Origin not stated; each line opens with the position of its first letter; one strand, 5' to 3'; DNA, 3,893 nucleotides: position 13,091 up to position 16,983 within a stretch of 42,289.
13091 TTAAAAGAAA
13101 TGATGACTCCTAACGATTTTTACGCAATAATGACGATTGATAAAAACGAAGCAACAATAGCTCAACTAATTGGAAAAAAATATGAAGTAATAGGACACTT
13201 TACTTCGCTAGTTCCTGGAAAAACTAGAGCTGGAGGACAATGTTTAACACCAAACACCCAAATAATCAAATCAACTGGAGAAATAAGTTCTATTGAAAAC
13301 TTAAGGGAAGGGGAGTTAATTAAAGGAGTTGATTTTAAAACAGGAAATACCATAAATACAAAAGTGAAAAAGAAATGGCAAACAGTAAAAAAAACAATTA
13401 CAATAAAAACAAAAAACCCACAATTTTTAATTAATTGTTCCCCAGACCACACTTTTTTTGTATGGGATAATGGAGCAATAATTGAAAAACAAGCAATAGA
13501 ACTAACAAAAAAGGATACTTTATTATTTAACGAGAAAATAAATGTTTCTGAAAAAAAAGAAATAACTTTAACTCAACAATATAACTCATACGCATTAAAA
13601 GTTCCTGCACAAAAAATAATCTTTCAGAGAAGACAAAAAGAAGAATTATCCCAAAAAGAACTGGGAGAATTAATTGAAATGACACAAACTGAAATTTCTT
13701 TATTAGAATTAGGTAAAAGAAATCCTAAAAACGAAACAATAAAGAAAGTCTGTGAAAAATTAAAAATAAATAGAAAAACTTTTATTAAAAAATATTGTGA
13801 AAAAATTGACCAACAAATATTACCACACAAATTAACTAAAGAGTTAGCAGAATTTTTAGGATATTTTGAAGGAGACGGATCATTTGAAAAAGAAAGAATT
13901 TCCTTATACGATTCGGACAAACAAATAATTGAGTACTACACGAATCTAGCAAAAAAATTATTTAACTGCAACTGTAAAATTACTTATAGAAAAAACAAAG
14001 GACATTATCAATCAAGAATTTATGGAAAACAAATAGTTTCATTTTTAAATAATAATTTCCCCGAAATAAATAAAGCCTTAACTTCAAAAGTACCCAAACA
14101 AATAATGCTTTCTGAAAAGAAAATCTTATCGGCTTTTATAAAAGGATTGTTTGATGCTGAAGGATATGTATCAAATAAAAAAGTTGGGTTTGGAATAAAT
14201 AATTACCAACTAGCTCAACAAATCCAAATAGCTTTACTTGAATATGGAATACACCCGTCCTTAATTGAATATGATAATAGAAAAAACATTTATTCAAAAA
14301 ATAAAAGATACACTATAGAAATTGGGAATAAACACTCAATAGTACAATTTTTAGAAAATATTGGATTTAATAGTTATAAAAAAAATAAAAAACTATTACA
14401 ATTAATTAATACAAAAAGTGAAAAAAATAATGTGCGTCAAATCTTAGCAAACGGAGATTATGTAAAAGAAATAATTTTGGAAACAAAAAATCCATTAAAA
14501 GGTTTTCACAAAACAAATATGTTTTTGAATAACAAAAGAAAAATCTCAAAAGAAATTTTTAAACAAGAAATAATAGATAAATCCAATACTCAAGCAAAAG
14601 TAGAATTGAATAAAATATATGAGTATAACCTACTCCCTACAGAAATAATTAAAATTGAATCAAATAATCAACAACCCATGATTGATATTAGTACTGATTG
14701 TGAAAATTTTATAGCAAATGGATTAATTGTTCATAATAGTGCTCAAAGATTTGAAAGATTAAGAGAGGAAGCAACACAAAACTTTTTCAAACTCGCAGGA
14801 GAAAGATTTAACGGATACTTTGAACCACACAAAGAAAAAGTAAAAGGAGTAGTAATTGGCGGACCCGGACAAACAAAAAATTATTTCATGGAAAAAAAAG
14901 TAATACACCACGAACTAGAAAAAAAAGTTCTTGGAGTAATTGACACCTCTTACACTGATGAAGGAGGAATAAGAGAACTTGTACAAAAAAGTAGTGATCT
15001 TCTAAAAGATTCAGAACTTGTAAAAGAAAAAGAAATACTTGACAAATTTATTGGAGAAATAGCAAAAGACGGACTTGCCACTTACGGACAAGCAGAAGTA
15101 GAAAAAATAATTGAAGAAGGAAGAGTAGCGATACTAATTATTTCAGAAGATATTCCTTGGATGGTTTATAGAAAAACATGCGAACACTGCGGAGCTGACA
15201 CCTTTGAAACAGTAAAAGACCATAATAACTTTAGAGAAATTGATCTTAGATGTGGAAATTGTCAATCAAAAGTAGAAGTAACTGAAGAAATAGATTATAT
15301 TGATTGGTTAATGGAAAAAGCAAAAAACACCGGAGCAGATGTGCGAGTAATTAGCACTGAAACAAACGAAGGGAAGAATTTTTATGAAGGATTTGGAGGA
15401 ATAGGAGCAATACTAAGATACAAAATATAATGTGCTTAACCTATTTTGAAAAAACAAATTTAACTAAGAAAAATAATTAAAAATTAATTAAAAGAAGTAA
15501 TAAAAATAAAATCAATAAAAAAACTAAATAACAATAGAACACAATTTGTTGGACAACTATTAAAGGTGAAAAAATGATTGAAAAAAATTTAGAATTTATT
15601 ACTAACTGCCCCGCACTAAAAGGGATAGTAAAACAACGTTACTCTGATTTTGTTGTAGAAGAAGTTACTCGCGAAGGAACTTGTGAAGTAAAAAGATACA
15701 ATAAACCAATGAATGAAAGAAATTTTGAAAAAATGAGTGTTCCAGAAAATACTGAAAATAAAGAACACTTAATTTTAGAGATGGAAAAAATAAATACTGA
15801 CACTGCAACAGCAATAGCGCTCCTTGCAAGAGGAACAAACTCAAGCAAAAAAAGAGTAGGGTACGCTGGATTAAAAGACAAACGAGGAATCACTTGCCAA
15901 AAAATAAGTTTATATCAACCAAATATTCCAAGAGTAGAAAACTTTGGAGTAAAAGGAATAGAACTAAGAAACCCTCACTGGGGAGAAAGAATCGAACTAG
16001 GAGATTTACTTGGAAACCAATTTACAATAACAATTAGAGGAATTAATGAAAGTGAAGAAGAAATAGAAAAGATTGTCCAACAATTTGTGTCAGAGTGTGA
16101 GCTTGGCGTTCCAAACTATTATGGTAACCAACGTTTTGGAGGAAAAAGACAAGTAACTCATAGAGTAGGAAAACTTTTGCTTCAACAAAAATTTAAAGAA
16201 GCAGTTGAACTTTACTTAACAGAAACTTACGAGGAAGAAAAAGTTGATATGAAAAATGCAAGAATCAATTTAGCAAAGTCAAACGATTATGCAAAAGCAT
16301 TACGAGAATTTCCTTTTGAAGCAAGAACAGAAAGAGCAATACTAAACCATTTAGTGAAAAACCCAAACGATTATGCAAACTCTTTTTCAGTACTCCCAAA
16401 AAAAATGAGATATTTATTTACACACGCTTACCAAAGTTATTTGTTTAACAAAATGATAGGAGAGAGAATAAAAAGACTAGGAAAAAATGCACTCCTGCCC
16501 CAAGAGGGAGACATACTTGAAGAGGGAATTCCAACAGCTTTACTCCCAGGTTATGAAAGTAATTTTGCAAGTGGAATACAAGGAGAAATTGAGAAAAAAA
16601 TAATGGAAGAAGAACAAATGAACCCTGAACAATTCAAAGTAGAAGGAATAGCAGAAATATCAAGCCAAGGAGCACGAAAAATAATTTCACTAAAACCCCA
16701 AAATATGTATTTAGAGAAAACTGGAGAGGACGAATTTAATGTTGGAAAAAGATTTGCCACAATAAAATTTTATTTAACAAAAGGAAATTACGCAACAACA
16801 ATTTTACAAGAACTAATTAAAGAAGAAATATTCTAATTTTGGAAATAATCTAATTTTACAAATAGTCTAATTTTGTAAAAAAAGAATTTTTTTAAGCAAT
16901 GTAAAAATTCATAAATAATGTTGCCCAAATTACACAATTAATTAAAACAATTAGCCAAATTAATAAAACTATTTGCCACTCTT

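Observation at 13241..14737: Intein splits the universal GGQ motif of release factor aRF1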

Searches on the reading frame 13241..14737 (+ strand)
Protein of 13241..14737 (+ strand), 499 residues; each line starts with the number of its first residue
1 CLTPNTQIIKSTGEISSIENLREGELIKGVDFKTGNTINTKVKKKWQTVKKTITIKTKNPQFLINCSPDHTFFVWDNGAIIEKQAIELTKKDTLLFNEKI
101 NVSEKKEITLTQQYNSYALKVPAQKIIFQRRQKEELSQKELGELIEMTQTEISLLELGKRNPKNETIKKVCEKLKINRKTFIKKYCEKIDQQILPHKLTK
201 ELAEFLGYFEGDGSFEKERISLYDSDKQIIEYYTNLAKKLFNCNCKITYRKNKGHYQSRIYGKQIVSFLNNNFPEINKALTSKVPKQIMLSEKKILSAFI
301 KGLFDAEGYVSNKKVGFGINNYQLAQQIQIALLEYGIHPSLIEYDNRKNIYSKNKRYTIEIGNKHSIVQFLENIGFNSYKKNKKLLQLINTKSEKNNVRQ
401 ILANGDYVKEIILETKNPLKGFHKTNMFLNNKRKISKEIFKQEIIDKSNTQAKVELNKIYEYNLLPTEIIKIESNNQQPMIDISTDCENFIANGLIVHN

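Call 4: search_protein_families(library=pfam, proteins=[window:13241-14737:+], max_evalue=0.1)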
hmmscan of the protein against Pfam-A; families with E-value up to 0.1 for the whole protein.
window:13241-14737:+ (499 aa): 9 families
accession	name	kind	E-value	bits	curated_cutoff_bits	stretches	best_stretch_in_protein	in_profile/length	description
PF14528.11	LAGLIDADG_3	-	3.4e-23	82.1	22.5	2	297-375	4-82/82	LAGLIDADG-like domain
PF14890.11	Intein_splicing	-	8.9e-14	52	35.8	1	13-499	7-155/155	Intein splicing domain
PF01381.28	HTH_3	-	2.6e-09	37.4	23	1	129-177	3-51/55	Helix-turn-helix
PF12844.13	HTH_19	-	9.4e-07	29.1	30.2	1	131-185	8-62/64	Helix-turn-helix domain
PF14527.11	LAGLIDADG_WhiA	-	8.3e-05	23.1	23.2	1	297-375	2-75/93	WhiA LAGLIDADG-like domain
PF13560.12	HTH_31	-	0.00018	22.2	27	1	129-174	8-54/64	Helix-turn-helix domain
PF13744.12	HTH_37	-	0.004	17.4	27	1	116-159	12-55/80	Helix-turn-helix domain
PF01079.26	Hint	-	0.0064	16.5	29.7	1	1-102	13-110/213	Hint module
PF05204.19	Hom_end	-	0.0075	16.8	21.1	0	283-314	1-32/110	Homing endonuclease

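Call 5: search_protein_families(library=ncbifam, proteins=[window:13241-14737:+], max_evalue=0.1)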
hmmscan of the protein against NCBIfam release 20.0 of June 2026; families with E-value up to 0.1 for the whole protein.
window:13241-14737:+ (499 aa): 17 families
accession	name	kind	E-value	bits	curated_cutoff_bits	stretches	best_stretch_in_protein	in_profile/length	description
NF011287.0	PRK14698.1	equivalog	1.2e-16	59.9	1238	1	172-493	367-661/1017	V-type ATP synthase subunit A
NF038098.1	GyrA_w_intein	exception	6.5e-14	50.8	1850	1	168-499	207-537/1232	intein-containing DNA gyrase subunit A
NF045703.1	rSAM_Tes_intein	exception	1.4e-12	46.3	1700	1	27-394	204-563/1040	tetraether lipid synthase Tes, intein-containing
NF038136.1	rSAM_Rv_intein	exception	1.9e-12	46.9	700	1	1-499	76-334/574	intein-containing Rv2578c family radical SAM protein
NF005852.0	PRK07773.1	equivalog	1.7e-10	39.8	780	1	197-499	503-826/886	replicative DNA helicase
NF011418.0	PRK14845.1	equivalog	4.3e-09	34.7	756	1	41-420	82-342/1049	translation initiation factor IF-2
TIGR01445.1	intein_Nterm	domain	8.4e-07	29.9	24.5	1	1-74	1-83/83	intein N-terminal splicing region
NF041951.1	phage_RstR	subfamily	5.3e-06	26.7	80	1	125-183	5-63/108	RstR family transcriptional repressor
TIGR03070.1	couple_hipB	subfamily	2.4e-05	24.2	71.65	1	127-174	7-54/58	type II toxin-antitoxin system Y4mF family antitoxin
NF011302.0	PRK14714.1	equivalog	0.001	16.7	1791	1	26-107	982-1063/1350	DNA-directed DNA polymerase II large subunit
NF007408.0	PRK09943.1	equivalog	0.0019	17.8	211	1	125-183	10-68/185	HTH-type transcriptional regulator PuuR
NF007257.0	PRK09706.1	subfamily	0.0034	17.2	101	1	127-177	10-60/135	transcriptional repressor DicA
TIGR02937.1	sigma70-ECF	superfamily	0.0045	16.6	42.9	1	122-153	120-151/165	sigma-70 family RNA polymerase sigma factor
NF007072.0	PRK09519.1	equivalog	0.0099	14.2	1024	1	295-349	461-520/790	intein-containing recombinase RecA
TIGR01443.1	intein_Cterm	domain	0.023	14.9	15.6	1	488-499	11-23/24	intein C-terminal splicing region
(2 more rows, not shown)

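Call 40: search_solved_structures(query=window:13241-14737:+, max_evalue=0.01)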
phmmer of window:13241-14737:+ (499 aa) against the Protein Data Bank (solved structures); distinct sequences matched with E-value up to 0.01: 6.
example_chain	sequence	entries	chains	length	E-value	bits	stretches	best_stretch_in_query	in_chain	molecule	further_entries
7qsu_A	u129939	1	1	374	3.6e-15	59.1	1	194-341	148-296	V-ATPase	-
7qss_A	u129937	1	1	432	7.2e-15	58.1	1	193-378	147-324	V-type ATP synthase alpha chain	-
7qst_A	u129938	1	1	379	8.1e-11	44.7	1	174-305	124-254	V-type ATP synthase subunit A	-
1dq3_A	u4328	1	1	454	1.4e-08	37.3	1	216-389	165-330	ENDONUCLEASE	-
2b5a_A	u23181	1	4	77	0.001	21.3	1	127-187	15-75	C.BclI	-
8tac_A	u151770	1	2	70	0.0058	18.8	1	125-176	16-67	DBP48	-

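Call 54: search_protein_representatives(protein=window:13241-14737:+)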
Query: 499 residues. Proteins with E-value up to 0.001 (for the whole library): 3265; up to 1e-10: 566; up to 1e-30: 67. The best 150 are listed.
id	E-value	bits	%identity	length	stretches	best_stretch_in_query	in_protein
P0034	6.9e-142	490.1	62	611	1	119-499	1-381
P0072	1.2e-114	400.2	43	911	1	1-499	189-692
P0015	9.4e-109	380.8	43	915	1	1-499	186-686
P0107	3.5e-106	372.4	44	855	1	1-499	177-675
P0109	5.4e-100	352.0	38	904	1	1-499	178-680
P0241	6.4e-98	345.1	38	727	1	3-499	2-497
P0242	1.0e-96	341.2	38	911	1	1-499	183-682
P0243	2.2e-95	336.7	40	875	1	1-499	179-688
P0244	2.3e-95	336.7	37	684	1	1-497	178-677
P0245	7.3e-95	335.0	40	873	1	3-499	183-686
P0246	1.3e-94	334.2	41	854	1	1-499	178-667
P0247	3.8e-92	326.1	35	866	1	13-499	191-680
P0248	2.9e-86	306.7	35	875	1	1-499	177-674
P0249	2.3e-82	293.8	44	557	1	137-499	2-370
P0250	2.5e-80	287.1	37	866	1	1-499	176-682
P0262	2.9e-60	221.0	31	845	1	1-499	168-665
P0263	3.1e-56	207.7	30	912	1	47-499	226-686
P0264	3.6e-52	194.3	29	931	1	1-499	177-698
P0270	6.0e-46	173.8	29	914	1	26-452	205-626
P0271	9.5e-46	173.1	29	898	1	1-499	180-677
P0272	1.0e-43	166.4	32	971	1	1-440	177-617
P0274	6.8e-43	163.7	28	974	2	1-449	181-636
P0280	1.6e-41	159.2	29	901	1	1-499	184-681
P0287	2.6e-36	142.0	29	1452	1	1-499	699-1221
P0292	1.5e-34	136.2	30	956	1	1-499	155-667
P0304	1.4e-30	123.1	29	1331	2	1-499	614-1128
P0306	4.1e-30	121.6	28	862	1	1-499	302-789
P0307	4.7e-30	121.4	27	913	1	1-499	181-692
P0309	6.0e-30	121.0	33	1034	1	1-499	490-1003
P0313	2.2e-29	119.2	26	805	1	1-499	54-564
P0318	5.7e-28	114.5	27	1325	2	1-499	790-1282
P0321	1.1e-27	113.6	28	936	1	1-499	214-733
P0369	1.9e-20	89.7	26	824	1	1-499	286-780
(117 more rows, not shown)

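Call 55: search_protein_families(library=pfam, proteins=[P0287, P0304, P0309, P0318, P0306, P0321, P0313, P0369, P0292], max_evalue=0.0001)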
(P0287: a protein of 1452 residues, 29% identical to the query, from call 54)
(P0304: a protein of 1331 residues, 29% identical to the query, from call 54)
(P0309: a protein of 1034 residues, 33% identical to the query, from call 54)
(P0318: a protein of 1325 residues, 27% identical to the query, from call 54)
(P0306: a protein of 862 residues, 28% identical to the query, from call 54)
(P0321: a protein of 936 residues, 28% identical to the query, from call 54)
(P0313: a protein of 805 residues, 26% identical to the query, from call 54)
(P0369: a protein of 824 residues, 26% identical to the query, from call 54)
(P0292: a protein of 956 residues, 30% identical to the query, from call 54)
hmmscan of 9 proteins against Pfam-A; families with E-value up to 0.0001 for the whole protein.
P0287 (1452 aa): 9 families
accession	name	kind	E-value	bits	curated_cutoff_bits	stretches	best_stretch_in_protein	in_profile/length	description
PF14890.11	Intein_splicing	-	3.1e-27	95.7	35.8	2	708-1221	3-155/155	Intein splicing domain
PF03465.20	eRF1_3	-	3.4e-24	85.8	25.8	1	1314-1451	1-105/106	eRF1 domain 3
PF03464.20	eRF1_2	-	8.4e-24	84.8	27.1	1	1185-1311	12-133/133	eRF1 domain 2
PF14528.11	LAGLIDADG_3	-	7.7e-22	77.8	22.5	1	1006-1079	5-82/82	LAGLIDADG-like domain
PF03463.20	eRF1_1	-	6.1e-17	62.2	23.8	1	20-129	2-110/123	eRF1 domain 1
PF01381.28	HTH_3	-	3.1e-09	37.2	23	1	830-881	4-55/55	Helix-turn-helix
PF18854.6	baeRF_family10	-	1.7e-07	32.1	27.1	0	645-698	2-55/143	Bacterial archaeo-eukaryotic release factor family 10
PF13560.12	HTH_31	-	4.4e-06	27.4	27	1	831-874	10-54/64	Helix-turn-helix domain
PF01079.26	Hint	-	2.4e-05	24.4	29.7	0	694-795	8-116/213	Hint module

P0304 (1331 aa): 3 families
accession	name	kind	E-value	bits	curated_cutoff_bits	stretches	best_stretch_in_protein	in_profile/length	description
PF14890.11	Intein_splicing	-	7.7e-37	126.9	35.8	2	638-1128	22-155/155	Intein splicing domain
PF14528.11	LAGLIDADG_3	-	6.4e-30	103.7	22.5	1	915-992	2-82/82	LAGLIDADG-like domain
PF13560.12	HTH_31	-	2.2e-05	25.1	27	1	740-794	5-59/64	Helix-turn-helix domain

P0309 (1034 aa): 5 families
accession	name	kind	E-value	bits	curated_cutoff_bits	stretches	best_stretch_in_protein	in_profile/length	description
PF21763.2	DHH_CID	-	1.4e-19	70.7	27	1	242-327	1-84/84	DHH-CID domain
PF14890.11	Intein_splicing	-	4.9e-19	69.1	35.8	1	505-1003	10-155/155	Intein splicing domain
PF14528.11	LAGLIDADG_3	-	1.4e-18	67.4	22.5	2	782-862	3-82/82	LAGLIDADG-like domain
PF02272.25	DHHA1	-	1.7e-08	35.3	25.9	1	424-489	18-75/102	DHHA1 domain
PF01368.27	DHH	-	9.1e-08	32.9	28.1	1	27-111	2-78/125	DHH family, N-terminal domain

P0318 (1325 aa): 5 families
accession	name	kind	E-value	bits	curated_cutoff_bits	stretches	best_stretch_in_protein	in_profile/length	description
PF08423.17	Rad51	-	4.4e-82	275.5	22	3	629-792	39-205/244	Rad51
PF14890.11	Intein_splicing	-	7.9e-42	143.1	35.8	2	799-1282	3-155/155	Intein splicing domain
PF14528.11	LAGLIDADG_3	-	2.1e-32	111.6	22.5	2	1074-1139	2-71/82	LAGLIDADG-like domain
PF14520.12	HHH_5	-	1.7e-09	38.4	27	1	17-71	3-57/57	Helix-hairpin-helix domain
PF00154.27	RecA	-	1.4e-08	34.9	27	1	650-786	80-208/262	recA bacterial DNA recombination protein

P0306 (862 aa): 7 families
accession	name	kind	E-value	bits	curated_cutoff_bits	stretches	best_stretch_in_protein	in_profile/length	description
PF14528.11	LAGLIDADG_3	-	8.8e-31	106.4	22.5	2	588-670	3-82/82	LAGLIDADG-like domain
PF00383.29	dCMP_cyt_deam_1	-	2.2e-18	66.5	25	2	224-288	2-69/102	Cytidine and deoxycytidylate deaminase zinc-binding region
PF14890.11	Intein_splicing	-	1.3e-16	61.2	35.8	1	328-789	25-155/155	Intein splicing domain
PF03161.18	LAGLIDADG_2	-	1.8e-16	61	25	1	39-200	4-167/168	LAGLIDADG DNA endonuclease family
PF14437.12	MafB19-deam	-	3.8e-13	50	27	1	790-837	57-106/142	MafB19-like deaminase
PF13443.12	HTH_26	-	1.3e-09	38.6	22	1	424-476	1-55/63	Cro/C1-type HTH DNA-binding domain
PF01381.28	HTH_3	-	2.9e-08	34.1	23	1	425-475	1-52/55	Helix-turn-helix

P0321 (936 aa): 3 families
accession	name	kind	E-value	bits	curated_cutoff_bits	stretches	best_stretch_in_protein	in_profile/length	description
PF14890.11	Intein_splicing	-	8.8e-25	87.8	35.8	1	222-733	2-155/155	Intein splicing domain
PF14528.11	LAGLIDADG_3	-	4.3e-24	85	22.5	1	519-595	3-82/82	LAGLIDADG-like domain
PF01381.28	HTH_3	-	5.7e-05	23.5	23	0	343-397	1-54/55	Helix-turn-helix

P0313 (805 aa): 5 families
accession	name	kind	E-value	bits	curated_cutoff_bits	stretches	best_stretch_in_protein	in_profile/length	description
PF14528.11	LAGLIDADG_3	-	8.7e-22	77.6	22.5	2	350-429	4-82/82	LAGLIDADG-like domain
PF14890.11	Intein_splicing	-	1.7e-18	67.3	35.8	1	62-564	2-155/155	Intein splicing domain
PF13522.11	GATase_6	-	7e-15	55.6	27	1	560-676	13-121/130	Glutamine amidotransferase domain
PF13537.11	GATase_7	-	1.2e-14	54.9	25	1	575-690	10-122/123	Glutamine amidotransferase domain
PF01079.26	Hint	-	1.2e-06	28.8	29.7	1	52-164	11-127/213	Hint module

P0369 (824 aa): 6 families
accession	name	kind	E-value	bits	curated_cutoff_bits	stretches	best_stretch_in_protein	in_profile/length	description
PF08423.17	Rad51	-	6.1e-88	294.6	22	2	86-287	1-204/244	Rad51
PF14890.11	Intein_splicing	-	1.2e-21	77.6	35.8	1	294-780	2-155/155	Intein splicing domain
PF00154.27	RecA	-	5.3e-16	59.3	27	1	85-283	25-209/262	recA bacterial DNA recombination protein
PF14528.11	LAGLIDADG_3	-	3.4e-15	56.5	22.5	1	572-624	1-55/82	LAGLIDADG-like domain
PF14520.12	HHH_5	-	1.1e-07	32.7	27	1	16-70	2-56/57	Helix-hairpin-helix domain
PF13481.12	AAA_25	-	7.2e-05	22.9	27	0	108-261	29-189/195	AAA domain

P0292 (956 aa): 5 families
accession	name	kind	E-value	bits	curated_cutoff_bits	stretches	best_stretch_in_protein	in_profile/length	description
PF14528.11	LAGLIDADG_3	-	6.6e-22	78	22.5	1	449-526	2-82/82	LAGLIDADG-like domain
PF14890.11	Intein_splicing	-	1.1e-17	64.7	35.8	1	182-667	24-155/155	Intein splicing domain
PF01381.28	HTH_3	-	7.6e-09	35.9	23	1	280-331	1-53/55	Helix-turn-helix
PF12844.13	HTH_19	-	5.5e-06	26.6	30.2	0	280-332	4-57/64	Helix-turn-helix domain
PF12706.13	Lactamase_B_2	-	6.4e-06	26.3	27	1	53-154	24-112/200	Beta-lactamase superfamily domain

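Call 64: list_cluster_members(proteins=[P0287, P0272, P0274, P0264, P0262, P0263, P0270, P0271, P0280, P0307])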
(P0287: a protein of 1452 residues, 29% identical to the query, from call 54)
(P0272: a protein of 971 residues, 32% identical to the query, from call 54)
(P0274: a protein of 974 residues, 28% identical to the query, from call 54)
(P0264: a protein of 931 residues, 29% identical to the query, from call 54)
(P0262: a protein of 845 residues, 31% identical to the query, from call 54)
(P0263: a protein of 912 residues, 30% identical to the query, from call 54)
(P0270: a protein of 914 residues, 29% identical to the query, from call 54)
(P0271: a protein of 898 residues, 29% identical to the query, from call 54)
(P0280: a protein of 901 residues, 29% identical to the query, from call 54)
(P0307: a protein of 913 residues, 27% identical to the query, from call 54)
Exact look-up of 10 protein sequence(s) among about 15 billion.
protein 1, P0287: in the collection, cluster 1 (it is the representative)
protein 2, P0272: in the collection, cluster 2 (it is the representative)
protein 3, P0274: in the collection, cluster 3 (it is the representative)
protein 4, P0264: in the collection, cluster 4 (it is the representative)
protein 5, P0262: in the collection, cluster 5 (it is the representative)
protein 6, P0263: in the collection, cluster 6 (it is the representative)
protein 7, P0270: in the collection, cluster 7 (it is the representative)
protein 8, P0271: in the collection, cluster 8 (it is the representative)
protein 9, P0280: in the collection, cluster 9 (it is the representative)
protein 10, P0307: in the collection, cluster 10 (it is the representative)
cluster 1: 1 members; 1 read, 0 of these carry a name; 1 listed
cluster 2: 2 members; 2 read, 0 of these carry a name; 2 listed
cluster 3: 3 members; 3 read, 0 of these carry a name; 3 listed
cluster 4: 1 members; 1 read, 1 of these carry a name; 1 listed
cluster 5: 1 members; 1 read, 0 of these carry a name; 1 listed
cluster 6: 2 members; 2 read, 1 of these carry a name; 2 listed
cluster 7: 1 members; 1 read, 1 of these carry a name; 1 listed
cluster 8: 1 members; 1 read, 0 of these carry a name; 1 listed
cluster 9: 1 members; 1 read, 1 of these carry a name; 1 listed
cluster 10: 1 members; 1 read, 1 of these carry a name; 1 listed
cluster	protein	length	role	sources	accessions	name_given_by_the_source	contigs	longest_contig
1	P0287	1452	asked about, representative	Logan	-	-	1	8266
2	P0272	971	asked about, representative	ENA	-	-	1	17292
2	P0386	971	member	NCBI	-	-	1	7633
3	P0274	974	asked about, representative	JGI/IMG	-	-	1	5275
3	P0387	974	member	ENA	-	-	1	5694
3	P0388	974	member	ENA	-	-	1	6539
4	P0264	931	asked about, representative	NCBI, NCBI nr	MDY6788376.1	MAG: LAGLIDADG family homing endonuclease [Candidatus Nanohaloarchaea archaeon] | LAGLIDADG family homing endonuclease [Candidatus Nanohaloarchaea archaeon]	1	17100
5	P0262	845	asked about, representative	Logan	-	-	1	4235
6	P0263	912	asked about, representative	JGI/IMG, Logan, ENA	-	peptide subunit release factor 1 (eRF1)/intein/homing endonuclease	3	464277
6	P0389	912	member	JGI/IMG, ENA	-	-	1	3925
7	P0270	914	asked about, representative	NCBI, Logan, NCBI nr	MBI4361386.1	helix-turn-helix domain-containing protein [Candidatus Micrarchaeota archaeon]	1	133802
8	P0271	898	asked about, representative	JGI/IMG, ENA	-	-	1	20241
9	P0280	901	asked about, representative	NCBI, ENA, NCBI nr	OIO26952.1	hypothetical protein AUJ14_00600 [Candidatus Micrarchaeota archaeon CG1_02_55_22] | MAG: hypothetical protein AUJ14_00600 [Candidatus Micrarchaeota archaeon CG1_02_55_22]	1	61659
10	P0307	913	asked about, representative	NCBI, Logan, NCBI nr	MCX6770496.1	MAG: helix-turn-helix domain-containing protein [Candidatus Micrarchaeota archaeon] | helix-turn-helix domain-containing protein [Candidatus Micrarchaeota archaeon]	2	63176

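Call 69: find_related_loci(query=window:13241-14737:+, collection=viral_contigs, flank=3000)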
Query window:13241-14737:+ (499 aa) in viral_contigs; peptide patterns used: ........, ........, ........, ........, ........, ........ (x = any residue, [..] = any of these).
4 stretches matched a pattern, but none encodes a relative of the query by tblastn (E <= 1e-3).

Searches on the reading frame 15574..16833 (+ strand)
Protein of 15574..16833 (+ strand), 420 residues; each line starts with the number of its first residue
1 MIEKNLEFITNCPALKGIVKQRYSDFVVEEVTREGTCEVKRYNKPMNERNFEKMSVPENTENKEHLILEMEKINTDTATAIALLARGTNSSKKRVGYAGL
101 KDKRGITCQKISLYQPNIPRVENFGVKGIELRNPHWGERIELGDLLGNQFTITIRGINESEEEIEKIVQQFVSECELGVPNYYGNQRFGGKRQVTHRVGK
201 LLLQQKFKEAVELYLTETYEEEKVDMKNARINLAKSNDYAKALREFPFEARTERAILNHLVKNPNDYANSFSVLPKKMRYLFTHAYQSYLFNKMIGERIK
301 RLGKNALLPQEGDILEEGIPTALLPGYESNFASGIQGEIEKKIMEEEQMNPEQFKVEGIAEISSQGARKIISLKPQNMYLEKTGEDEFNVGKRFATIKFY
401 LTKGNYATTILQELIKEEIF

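Call 23: search_protein_families(library=pfam, proteins=[window:15574-16833:+], max_evalue=0.001)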
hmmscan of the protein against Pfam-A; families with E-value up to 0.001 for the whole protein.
window:15574-16833:+ (420 aa): 1 family
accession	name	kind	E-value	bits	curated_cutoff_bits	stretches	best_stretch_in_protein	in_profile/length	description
PF01142.23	TruD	-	1.7e-106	357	27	2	8-315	7-296/412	tRNA pseudouridine synthase D (TruD)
